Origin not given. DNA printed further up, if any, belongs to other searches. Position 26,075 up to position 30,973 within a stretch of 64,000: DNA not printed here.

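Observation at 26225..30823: Single-gene STAND NTPase with a Cap4/DUF4297-like nuclease head and a ~1100-aa unrecognisable sensor tail: candidate new Avs/NLR-like antiphage protein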

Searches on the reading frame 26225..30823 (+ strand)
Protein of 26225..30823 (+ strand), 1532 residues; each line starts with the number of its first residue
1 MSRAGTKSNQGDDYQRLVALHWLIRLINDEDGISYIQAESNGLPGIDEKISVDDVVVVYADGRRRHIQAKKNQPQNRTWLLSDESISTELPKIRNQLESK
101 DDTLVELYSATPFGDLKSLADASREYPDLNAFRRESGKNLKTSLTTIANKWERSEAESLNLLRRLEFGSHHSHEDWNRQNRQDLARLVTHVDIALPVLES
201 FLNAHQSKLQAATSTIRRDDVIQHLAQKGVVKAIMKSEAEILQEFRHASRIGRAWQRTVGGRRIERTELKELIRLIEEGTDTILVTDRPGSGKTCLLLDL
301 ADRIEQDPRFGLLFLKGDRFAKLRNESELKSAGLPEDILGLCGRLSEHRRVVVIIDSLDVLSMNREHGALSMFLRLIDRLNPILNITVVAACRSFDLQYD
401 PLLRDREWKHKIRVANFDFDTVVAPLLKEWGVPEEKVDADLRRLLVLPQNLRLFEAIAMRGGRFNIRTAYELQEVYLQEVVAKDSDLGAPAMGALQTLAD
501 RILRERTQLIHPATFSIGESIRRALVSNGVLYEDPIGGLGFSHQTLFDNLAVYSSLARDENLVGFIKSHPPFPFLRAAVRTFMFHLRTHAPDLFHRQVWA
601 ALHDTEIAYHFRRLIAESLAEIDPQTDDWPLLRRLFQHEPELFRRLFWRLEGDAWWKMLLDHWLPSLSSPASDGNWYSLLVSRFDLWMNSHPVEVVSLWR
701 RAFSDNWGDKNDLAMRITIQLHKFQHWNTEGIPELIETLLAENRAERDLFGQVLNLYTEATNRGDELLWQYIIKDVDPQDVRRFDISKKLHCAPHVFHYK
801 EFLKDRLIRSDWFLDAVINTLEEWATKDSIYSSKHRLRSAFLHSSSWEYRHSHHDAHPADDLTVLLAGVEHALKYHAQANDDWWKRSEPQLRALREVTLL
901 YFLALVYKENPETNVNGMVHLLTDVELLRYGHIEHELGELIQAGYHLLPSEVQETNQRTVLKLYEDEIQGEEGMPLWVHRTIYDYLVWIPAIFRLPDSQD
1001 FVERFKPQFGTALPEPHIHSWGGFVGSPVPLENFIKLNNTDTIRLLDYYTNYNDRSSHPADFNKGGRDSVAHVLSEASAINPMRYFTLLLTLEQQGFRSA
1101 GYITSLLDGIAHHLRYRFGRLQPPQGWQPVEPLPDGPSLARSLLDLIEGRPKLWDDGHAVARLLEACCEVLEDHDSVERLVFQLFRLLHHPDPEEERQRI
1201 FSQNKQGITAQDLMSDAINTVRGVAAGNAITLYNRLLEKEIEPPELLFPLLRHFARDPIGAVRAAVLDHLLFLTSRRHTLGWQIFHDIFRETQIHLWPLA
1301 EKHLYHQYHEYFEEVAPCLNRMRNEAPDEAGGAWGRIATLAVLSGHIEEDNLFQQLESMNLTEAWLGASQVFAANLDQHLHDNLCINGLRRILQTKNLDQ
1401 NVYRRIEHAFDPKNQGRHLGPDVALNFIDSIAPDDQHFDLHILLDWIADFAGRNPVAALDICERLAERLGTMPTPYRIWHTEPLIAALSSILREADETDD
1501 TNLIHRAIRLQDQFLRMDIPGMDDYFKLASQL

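Call 5: search_protein_families(library=pfam, proteins=[window:26225-30823:+], max_evalue=1)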
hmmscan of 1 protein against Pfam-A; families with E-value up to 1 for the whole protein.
window:26225-30823:+ (1532 aa): 5 families
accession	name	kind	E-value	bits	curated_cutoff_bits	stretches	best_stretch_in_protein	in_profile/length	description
PF00004.35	AAA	-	2.3e-05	25.3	21.2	1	285-412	3-127/131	ATPase family associated with various cellular activities (AAA)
PF25199.1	nSTAND_NTPase5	-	0.0043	17.3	34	1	255-360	11-107/145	Novel STAND NTPase 5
PF13191.12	AAA_16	-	0.0069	17.3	32.6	1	261-318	4-61/167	AAA ATPase domain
PF13481.12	AAA_25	-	0.03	14.4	27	0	266-304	19-57/195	AAA domain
PF24654.2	CEP76_N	-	0.14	12.9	27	1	210-236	32-58/60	CEP76 N-terminal domain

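Call 6: search_protein_families(library=padloc, proteins=[window:26225-30823:+], max_evalue=1)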
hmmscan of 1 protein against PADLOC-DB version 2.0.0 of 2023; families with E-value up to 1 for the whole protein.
window:26225-30823:+ (1532 aa): 3 families
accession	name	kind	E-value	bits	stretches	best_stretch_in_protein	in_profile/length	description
PDLC03848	LmuA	-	3.8e-13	48.5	1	7-247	10-237/373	-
PDLC02005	SAVED3--SAVED_PDDEXK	-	0.0022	14.6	1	9-222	14-232/483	-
PDLC02004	SAVED3--SAVED_PDDEXK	-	0.027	11.5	1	1-67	1-59/490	-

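Call 7: search_protein_families(library=ncbifam, proteins=[window:26225-30823:+], max_evalue=1)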
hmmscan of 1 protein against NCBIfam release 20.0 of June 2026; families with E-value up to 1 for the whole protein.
window:26225-30823:+ (1532 aa): 2 families
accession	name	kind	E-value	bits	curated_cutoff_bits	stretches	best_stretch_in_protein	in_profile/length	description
NF004629.0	PRK05973.1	equivalog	9.9e-05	21.5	156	1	266-314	51-98/237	DNA helicase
TIGR00665.1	DnaB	equivalog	0.038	12.8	385.25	1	222-307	139-222/435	replicative DNA helicase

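Call 10: find_homologous_proteins(query=window:26225-30823:+, max_evalue=0.001)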
Query window:26225-30823:+ (1532 aa): 451 proteins with E <= 0.001 among 8000 candidates; the best 120 are listed.
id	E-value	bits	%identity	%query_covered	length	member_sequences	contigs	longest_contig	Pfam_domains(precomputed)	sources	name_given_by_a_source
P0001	0.0e+0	2937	83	100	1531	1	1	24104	PF00004.36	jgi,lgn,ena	-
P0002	0.0e+0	2926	83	100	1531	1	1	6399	PF00004.36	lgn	-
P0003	0.0e+0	2913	82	100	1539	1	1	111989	PF00004.36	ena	-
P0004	0.0e+0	2721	77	100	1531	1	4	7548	-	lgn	-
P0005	0.0e+0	2718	76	100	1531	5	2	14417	-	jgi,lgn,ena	jgi:hypothetical protein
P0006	0.0e+0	2694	76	100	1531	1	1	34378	PF00004.36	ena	-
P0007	0.0e+0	2584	73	100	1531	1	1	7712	-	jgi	jgi:hypothetical protein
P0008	0.0e+0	2537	72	100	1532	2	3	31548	PF00004.36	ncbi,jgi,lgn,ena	-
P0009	0.0e+0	2518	91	78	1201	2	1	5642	PF00004.36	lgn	-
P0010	0.0e+0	2312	66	100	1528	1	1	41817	-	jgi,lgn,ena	-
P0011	0.0e+0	2113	60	100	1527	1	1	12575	PF00004.36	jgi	-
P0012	0.0e+0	2099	60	100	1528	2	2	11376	PF00004.36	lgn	-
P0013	0.0e+0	2046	59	100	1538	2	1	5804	-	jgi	jgi:hypothetical protein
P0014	0.0e+0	1948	58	100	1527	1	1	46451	-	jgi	jgi:ATPase family associated with various cellular activities (AAA)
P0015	0.0e+0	1885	61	88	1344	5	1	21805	PF00004.36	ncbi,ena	-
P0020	0.0e+0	1705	52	100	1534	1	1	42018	PF00004.36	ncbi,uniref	uniref:NACHT domain-containing protein n=1 Tax=Candidatus Electrothrix sp. TaxID=2170559 RepID=UPI00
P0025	0.0e+0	1529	47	99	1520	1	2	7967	-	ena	-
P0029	0.0e+0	1477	45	100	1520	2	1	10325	-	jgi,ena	-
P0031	0.0e+0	1463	45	100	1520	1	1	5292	-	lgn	-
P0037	0.0e+0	1425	44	100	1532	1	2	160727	PF00004.36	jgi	jgi:hypothetical protein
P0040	0.0e+0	1423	44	100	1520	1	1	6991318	PF00004.36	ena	-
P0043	0.0e+0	1409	44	100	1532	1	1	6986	PF00004.36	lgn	-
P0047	0.0e+0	1391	45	100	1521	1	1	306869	PF00004.36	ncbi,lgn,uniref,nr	ncbi:MAG: ATP-binding protein [Thiothrix sp.]|uniref:AAA family ATPase n=1 Tax=Thiothrix sp. TaxID=1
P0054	0.0e+0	1369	43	99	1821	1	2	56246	PF00656.28,PF00004.36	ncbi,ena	-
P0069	0.0e+0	1316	42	100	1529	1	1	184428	-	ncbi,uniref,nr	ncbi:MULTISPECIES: ATP-binding protein [Trichocoleus]|uniref:ATP-binding protein n=1 Tax=Trichocoleu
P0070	0.0e+0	1315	43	100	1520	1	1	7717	PF00004.36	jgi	jgi:hypothetical protein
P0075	0.0e+0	1308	42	100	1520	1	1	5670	PF00004.36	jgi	-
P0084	0.0e+0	1286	40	100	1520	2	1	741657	PF00004.36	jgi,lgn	jgi:hypothetical protein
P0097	0.0e+0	1258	42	100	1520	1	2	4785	-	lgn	-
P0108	0.0e+0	1231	39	100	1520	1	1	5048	PF00004.36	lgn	-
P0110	0.0e+0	1226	39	100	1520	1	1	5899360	-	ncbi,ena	-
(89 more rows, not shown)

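Call 11: search_solved_structures(query=window:26225-30823:+, max_evalue=1, show_alignments=2)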
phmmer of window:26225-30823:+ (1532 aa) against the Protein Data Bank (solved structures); distinct sequences matched with E-value up to 1: 1.
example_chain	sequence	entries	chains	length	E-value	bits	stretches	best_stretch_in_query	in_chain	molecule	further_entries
9n00_A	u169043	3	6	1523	1.1e-210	705.9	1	1-1529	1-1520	AAA family ATPase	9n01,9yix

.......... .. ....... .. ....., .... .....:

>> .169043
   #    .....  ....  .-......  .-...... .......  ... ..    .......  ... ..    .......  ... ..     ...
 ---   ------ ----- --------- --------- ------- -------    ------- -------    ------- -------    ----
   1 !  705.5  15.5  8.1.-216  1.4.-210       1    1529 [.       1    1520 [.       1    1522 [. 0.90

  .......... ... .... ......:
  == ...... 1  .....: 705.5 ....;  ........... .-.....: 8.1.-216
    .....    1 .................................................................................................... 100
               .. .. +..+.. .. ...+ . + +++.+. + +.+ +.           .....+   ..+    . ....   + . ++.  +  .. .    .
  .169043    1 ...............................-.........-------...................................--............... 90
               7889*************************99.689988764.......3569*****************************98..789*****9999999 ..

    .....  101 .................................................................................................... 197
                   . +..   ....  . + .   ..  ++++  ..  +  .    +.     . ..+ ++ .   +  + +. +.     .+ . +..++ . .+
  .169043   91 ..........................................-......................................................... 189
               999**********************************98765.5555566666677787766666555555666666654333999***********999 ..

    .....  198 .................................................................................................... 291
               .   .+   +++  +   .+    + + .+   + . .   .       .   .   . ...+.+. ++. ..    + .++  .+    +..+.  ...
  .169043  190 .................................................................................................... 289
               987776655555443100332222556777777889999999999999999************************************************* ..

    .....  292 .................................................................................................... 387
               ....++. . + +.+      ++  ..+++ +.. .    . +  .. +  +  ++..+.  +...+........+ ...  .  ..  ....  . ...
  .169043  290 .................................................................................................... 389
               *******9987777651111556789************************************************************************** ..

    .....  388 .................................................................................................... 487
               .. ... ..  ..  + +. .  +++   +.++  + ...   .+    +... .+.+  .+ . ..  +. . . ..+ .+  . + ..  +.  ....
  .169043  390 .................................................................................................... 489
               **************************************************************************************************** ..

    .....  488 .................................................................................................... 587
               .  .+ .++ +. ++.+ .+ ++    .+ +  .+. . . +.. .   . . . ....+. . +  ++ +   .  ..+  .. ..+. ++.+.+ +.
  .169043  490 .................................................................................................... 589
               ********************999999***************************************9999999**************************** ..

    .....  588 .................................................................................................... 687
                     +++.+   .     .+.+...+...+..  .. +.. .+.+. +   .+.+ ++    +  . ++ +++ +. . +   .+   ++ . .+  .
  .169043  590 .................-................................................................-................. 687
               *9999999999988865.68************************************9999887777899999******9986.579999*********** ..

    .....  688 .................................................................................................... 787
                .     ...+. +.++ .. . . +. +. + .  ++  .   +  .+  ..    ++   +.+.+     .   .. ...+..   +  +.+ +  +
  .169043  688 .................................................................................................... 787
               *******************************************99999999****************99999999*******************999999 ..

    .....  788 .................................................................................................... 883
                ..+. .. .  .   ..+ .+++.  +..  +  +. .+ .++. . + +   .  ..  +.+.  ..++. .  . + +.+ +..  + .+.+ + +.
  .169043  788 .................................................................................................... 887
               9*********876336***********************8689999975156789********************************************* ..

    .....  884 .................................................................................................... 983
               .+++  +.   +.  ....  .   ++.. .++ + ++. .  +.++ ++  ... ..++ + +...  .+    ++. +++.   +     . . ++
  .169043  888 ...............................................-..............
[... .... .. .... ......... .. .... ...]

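Call 22: find_encoding_contigs(protein=window:26225-30823:+, flank=10000, max_places=4)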
Protein window:26225-30823:+ (1532 aa): 1 contig read that carries it; 1 place shown.
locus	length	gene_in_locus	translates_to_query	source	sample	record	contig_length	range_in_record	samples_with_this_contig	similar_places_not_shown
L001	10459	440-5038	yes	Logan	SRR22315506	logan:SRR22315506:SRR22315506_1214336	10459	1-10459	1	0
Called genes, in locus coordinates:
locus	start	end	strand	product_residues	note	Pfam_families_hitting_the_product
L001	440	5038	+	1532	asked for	PF00004:AAA (faint)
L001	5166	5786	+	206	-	PF13338:AbiEi_4 (weak)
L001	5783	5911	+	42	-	-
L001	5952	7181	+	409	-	PF00149:Metallophos, PF12320:SbcD_C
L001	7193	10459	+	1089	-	?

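Call 48: find_encoding_contigs(protein=P0003, flank=10000, max_places=1)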
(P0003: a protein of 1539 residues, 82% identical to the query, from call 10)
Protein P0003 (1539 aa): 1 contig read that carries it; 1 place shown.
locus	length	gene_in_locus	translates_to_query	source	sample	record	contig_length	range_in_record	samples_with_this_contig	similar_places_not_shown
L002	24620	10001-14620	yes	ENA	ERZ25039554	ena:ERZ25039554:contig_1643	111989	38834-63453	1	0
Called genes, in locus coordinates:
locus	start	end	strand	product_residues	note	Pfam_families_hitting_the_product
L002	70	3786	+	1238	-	-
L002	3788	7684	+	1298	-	-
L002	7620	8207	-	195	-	-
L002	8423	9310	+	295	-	PF03401:TctC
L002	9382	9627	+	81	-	-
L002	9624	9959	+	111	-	PF02452:PemK_toxin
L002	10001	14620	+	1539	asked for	PF00004:AAA (weak)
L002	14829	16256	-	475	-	PF00528:BPD_transp_1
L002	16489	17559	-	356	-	PF00005:ABC_tran, PF08402:TOBE_2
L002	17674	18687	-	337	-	PF13531:SBP_bac_11, PF01547:SBP_bac_1, PF13416:SBP_bac_8, PF13343:SBP_bac_6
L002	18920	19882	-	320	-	PF00155:Aminotran_1_2, PF01053:Cys_Met_Meta_PP, PF00266:Aminotran_5 (weak), PF01041:DegT_DnrJ_EryC1 (weak)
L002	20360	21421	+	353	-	PF00155:Aminotran_1_2, PF01212:Beta_elim_lyase, PF01041:DegT_DnrJ_EryC1 (faint), PF01053:Cys_Met_Meta_PP (weak)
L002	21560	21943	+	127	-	PF07927:HicA_toxin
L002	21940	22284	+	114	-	PF05534:HicB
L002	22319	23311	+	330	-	PF25063:ARM_TT21_C (weak), PF14559:TPR_19, PF00515:TPR_1 (weak), PF13174:TPR_6 (weak), PF13424:TPR_12 (weak), PF13431:TPR_17 (weak), PF00515:TPR_1 (weak), PF07719:TPR_2 (weak), +15 more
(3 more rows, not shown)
